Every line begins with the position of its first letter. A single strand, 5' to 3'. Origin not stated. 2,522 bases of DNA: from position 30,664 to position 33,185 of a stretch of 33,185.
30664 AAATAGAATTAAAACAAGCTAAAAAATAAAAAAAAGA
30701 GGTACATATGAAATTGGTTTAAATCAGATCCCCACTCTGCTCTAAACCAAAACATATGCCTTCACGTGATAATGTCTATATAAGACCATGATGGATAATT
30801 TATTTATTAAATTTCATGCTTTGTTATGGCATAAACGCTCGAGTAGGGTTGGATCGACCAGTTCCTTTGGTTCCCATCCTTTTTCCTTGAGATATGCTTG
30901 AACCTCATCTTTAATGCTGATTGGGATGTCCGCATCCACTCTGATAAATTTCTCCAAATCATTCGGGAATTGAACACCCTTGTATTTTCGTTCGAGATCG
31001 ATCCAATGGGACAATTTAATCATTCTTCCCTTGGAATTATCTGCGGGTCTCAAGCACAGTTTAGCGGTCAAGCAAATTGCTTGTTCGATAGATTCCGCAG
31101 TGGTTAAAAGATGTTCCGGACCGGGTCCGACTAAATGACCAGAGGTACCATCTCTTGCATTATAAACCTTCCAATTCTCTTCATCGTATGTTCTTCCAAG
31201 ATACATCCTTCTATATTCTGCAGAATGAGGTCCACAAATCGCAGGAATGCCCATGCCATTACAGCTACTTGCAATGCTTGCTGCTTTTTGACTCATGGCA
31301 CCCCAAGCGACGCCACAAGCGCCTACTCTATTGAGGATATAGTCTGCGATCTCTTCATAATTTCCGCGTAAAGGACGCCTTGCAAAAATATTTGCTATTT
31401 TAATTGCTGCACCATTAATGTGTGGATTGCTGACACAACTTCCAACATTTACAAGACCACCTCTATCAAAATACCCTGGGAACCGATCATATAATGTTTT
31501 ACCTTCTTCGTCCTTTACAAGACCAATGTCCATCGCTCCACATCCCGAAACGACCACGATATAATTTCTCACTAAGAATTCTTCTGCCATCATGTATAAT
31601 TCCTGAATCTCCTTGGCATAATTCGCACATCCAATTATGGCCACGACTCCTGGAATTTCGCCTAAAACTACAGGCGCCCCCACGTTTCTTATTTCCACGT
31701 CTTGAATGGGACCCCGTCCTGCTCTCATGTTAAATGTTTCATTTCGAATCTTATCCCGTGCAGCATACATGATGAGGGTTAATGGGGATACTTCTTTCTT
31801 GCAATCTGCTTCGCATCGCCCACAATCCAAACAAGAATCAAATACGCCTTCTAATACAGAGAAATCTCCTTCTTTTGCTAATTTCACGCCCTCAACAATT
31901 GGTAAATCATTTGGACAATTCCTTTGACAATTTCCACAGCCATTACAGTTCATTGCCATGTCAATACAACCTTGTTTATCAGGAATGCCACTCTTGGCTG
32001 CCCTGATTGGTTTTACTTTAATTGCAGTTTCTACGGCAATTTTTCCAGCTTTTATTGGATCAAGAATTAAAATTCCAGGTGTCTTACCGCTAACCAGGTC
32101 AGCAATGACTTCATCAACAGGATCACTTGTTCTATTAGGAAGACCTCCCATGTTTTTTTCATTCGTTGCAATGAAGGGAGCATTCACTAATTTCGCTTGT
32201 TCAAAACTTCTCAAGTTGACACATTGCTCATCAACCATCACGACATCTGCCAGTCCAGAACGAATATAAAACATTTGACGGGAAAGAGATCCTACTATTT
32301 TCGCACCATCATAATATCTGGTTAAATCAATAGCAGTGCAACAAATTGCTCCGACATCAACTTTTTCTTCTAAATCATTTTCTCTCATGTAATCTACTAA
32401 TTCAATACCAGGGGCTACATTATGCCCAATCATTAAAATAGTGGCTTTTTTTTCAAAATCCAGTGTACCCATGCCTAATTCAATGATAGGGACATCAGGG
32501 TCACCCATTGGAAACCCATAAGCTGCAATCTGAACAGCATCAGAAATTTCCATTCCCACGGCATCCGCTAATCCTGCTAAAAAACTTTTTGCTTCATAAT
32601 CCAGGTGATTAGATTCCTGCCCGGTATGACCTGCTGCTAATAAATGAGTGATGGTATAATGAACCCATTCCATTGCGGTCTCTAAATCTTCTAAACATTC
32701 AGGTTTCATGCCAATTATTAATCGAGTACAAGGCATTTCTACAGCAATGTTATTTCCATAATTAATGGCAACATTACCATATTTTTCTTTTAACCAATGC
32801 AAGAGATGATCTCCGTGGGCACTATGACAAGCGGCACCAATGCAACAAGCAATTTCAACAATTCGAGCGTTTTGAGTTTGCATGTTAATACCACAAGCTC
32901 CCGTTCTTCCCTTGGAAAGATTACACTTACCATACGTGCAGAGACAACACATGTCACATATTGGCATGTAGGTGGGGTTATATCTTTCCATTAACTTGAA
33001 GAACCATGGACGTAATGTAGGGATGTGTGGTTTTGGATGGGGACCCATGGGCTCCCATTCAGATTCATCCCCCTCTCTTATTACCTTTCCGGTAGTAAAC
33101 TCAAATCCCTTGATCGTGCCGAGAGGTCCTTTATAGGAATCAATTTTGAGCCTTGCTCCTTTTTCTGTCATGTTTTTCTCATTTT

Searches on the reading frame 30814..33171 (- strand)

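Call 12: search_protein_families(library=pfam, proteins=[window:30814-33171:-], max_evalue=0.01)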
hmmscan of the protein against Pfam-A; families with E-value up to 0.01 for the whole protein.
window:30814-33171:- (785 aa): 8 families
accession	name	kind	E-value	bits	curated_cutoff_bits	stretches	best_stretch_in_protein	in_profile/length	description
PF03063.25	Prismane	-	1.3e-53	182.9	27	2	158-653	128-485/513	Prismane/CO dehydrogenase family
PF13187.11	Fer4_9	-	3.1e-06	27.5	27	1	408-460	1-50/52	4Fe-4S dicluster domain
PF12838.12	Fer4_7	-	6.9e-05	23.7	27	1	408-460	1-51/52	4Fe-4S dicluster domain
PF13237.11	Fer4_10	-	0.001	19.4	25.5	1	407-457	7-52/53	4Fe-4S dicluster domain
PF13183.11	Fer4_8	-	0.0012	19.7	27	1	393-422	38-67/68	4Fe-4S dicluster domain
PF13534.11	Fer4_17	-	0.0017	19.3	22.2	1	387-423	24-60/61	4Fe-4S dicluster domain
PF12837.12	Fer4_6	-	0.0024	18.2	25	0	408-422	8-22/24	4Fe-4S binding domain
PF25160.1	LdpA_Fe-S-bd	-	0.0029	17.8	27.6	0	406-423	25-42/49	LdpA Fe-S cluster-binding domain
